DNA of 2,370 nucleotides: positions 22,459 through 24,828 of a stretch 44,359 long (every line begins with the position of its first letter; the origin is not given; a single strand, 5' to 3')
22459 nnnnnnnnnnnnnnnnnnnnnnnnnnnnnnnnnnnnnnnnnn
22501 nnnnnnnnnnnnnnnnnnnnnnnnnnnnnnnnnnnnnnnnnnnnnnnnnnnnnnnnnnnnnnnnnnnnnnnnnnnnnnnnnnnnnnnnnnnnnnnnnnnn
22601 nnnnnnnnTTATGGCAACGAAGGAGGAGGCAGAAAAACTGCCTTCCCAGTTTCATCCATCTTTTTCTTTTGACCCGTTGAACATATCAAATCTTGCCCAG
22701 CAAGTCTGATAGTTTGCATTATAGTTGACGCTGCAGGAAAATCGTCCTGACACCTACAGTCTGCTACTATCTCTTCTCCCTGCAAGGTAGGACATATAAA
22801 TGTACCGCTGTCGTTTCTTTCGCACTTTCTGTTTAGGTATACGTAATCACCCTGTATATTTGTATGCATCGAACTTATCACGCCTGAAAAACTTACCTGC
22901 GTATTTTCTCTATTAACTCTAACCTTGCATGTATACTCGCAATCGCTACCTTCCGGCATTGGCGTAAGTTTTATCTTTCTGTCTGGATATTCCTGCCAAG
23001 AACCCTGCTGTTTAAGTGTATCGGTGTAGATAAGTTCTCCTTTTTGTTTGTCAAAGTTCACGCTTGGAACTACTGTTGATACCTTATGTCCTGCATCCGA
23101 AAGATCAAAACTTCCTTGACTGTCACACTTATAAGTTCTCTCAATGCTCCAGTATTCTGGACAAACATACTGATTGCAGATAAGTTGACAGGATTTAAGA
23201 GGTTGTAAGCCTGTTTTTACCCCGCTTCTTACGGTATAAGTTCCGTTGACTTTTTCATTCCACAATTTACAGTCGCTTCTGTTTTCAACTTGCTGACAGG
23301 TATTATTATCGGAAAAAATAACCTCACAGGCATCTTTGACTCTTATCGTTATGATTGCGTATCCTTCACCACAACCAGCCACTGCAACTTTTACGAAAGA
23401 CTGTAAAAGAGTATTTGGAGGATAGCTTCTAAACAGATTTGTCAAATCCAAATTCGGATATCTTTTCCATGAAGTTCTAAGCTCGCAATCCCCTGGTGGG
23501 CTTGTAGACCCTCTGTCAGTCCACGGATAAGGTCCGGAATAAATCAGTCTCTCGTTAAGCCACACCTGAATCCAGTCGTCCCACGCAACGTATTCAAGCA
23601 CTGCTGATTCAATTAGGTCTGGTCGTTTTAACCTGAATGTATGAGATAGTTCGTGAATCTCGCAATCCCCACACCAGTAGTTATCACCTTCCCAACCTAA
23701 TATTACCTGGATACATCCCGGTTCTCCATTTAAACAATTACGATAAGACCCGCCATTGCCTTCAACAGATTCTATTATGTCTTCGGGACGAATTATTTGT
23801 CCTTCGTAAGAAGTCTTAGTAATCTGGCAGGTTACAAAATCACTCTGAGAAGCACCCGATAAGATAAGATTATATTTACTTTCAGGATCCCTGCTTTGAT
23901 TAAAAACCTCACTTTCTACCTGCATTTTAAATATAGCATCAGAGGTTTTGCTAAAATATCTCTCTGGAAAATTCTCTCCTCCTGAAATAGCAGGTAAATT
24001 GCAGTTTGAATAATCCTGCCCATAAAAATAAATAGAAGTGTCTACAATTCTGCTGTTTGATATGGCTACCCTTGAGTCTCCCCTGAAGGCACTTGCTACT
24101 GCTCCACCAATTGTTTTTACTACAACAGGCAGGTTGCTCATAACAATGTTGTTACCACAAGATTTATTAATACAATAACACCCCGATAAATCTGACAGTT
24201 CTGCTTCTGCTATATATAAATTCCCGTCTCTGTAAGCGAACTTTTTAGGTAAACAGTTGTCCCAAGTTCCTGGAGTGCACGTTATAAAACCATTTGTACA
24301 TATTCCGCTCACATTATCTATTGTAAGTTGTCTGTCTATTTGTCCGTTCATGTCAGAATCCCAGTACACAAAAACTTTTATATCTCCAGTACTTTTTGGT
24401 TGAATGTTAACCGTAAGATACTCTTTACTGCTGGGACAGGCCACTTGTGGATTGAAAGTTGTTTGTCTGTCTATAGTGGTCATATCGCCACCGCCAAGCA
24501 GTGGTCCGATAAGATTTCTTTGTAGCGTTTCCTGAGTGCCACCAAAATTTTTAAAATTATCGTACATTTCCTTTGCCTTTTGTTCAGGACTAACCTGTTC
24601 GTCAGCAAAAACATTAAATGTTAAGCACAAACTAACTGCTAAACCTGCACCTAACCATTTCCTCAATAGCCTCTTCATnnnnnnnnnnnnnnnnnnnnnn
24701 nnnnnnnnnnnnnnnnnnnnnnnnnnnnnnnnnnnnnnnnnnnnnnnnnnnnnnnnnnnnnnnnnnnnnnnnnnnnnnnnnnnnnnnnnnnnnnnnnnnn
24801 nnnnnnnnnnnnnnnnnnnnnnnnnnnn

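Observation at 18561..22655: TraN doubled in size by two SLH domains and alternating Cys modules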

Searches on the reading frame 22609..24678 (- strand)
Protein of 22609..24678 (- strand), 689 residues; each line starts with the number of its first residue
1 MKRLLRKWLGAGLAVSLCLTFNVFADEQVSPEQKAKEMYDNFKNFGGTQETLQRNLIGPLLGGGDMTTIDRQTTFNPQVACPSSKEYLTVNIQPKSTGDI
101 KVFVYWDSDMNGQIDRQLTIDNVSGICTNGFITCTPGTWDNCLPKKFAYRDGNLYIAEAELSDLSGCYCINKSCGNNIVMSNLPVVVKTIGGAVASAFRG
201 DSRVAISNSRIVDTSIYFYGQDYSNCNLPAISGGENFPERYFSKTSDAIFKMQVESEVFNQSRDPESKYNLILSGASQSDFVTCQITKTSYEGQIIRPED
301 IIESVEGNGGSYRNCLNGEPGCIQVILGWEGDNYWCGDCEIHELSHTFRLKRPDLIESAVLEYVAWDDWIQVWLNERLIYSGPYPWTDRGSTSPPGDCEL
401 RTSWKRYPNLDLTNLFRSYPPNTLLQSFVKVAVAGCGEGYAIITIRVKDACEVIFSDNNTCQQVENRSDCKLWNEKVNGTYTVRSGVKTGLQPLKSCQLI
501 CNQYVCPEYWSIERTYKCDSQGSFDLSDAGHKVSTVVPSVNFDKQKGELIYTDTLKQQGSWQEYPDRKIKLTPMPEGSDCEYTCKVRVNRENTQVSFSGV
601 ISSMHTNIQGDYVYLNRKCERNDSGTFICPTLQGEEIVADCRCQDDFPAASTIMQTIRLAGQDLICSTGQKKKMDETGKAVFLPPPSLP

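Call 7: search_protein_families(library=pfam, proteins=[window:22609-24678:-], max_evalue=0.01)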
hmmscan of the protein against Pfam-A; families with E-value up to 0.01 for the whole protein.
window:22609-24678:- (689 aa): 0 families

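Call 78: search_protein_families(library=ncbifam, proteins=[window:22609-24678:-], max_evalue=0.001)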
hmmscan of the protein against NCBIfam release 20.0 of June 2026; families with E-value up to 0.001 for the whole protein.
window:22609-24678:- (689 aa): 1 family
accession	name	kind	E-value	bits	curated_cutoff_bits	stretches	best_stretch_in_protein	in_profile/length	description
NF011458.0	PRK14876.1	equivalog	1.2e-24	86.3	603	1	305-459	236-389/931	conjugal transfer mating pair stabilization protein TraN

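Call 81: search_dna_similar(query=window:22612-24678:-, collection=plasmids, mode=protein, max_rows=20, max_evalue=0.001)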
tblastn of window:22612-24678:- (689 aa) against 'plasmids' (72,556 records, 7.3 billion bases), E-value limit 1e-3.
Records with a match: 2314; places in all: 2338; records where one place covers at least 80% of the query: 57.
Best place of each record, by identity: <60% 2314.
By first word of the organism name: Escherichia 526; Salmonella 436; Klebsiella 419; Enterobacter 314; Citrobacter 157; Providencia 97; Vibrio 71; Proteus 47; Pseudomonas 41; Aeromonas 29; and 46 more.
By predicted mobility (MOB-suite, as given by PLSDB): conjugative 1995; non-mobilizable 239; mobilizable 80.
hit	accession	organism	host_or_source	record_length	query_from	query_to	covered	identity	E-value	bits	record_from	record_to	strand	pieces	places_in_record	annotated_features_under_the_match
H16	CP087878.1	Vibrio alginolyticus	single cell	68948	32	675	93%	33.2%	8e-89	311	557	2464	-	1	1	hypothetical protein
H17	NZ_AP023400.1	Aeromonas hydrophila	-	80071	12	672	96%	31.7%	1e-84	299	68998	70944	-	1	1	conjugal transfer protein TraN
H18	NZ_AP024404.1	Aeromonas caviae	-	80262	12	672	96%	31.7%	1e-84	299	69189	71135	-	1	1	hypothetical protein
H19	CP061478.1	Aeromonas media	biofilm sample,biofilm sample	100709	13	672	96%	31.1%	1e-39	314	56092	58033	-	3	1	hypothetical protein (x3)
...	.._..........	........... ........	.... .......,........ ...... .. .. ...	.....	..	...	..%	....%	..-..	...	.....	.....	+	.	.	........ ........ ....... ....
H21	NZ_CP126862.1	Enterobacter hormaechei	Homo sapiens,isolated bacterial ...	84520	13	679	97%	30.3%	2e-85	301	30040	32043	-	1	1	conjugal transfer protein TraN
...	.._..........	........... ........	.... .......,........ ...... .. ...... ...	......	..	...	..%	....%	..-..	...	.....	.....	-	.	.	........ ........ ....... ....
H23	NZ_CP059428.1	Citrobacter freundii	-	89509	47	676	91%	31.9%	7e-83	294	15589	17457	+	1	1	conjugal transfer protein TraN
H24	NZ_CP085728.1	Citrobacter freundii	Homo sapiens,rectal swab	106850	47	676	91%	31.9%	7e-83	294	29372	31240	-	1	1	conjugal transfer protein TraN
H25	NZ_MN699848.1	Citrobacter pasteurii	-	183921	47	676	91%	31.9%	7e-83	294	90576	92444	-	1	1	conjugal transfer protein TraN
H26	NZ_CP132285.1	Citrobacter youngae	whole organism,sewage sludge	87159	47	676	91%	31.7%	1e-82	293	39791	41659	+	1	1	conjugal transfer protein TraN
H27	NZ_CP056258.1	Citrobacter freundii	culture,Wastewater influent sample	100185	47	676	91%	31.7%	1e-82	293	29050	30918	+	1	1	conjugal transfer protein TraN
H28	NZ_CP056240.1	Citrobacter freundii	culture,Wastewater effluent sample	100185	47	676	91%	31.7%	1e-82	293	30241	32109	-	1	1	conjugal transfer protein TraN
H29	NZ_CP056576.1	Citrobacter freundii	culture,Wastewater influent sample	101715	47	676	91%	31.7%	1e-82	293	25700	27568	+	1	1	conjugal transfer protein TraN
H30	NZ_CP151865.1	Citrobacter freundii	Homo sapiens,Rectal swab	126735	47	676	91%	31.7%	1e-82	293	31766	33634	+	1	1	conjugal transfer protein TraN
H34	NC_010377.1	Yersinia enterocolitica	food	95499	15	677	96%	30.1%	7e-87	306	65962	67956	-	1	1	conjugal transfer protein TraN | traN: conjugal transfer protein TraN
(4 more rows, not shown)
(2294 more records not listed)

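Call 82: get_annotated_region(hit=H34, flank=4000)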
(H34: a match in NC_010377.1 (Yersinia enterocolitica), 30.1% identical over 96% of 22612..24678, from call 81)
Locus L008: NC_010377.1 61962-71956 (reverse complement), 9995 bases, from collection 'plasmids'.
description: Yersinia enterocolitica plasmid pYE854, complete sequence
organism: Yersinia enterocolitica (NCBI taxid 630)
taxonomy: Bacteria; Pseudomonadota; Gammaproteobacteria; Enterobacterales; Yersiniaceae; Yersinia; Yersinia enterocolitica
host: -; source: food; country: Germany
typing (MOB-suite, as given by PLSDB): conjugative; replicon rep_cluster_214; relaxase MOBF; mating-pair formation MPF_F
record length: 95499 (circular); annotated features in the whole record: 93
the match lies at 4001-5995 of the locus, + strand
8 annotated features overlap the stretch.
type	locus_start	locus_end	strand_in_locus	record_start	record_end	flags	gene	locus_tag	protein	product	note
CDS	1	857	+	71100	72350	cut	-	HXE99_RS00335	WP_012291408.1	TraB/VirB10 family protein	-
CDS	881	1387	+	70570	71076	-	-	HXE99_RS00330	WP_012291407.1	TraV family lipoprotein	-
CDS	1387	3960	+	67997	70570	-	-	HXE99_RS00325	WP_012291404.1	TraC family protein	-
CDS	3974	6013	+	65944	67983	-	-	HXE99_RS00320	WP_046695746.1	conjugal transfer protein TraN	-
CDS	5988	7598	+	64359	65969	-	traN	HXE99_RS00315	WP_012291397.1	conjugal transfer protein TraN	-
CDS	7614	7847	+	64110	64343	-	-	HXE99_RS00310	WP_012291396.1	hypothetical protein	-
CDS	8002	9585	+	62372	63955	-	-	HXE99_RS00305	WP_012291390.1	TraU family protein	-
CDS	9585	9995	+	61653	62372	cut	-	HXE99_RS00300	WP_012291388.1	type-F conjugative transfer system pilin assembly protein TrbC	-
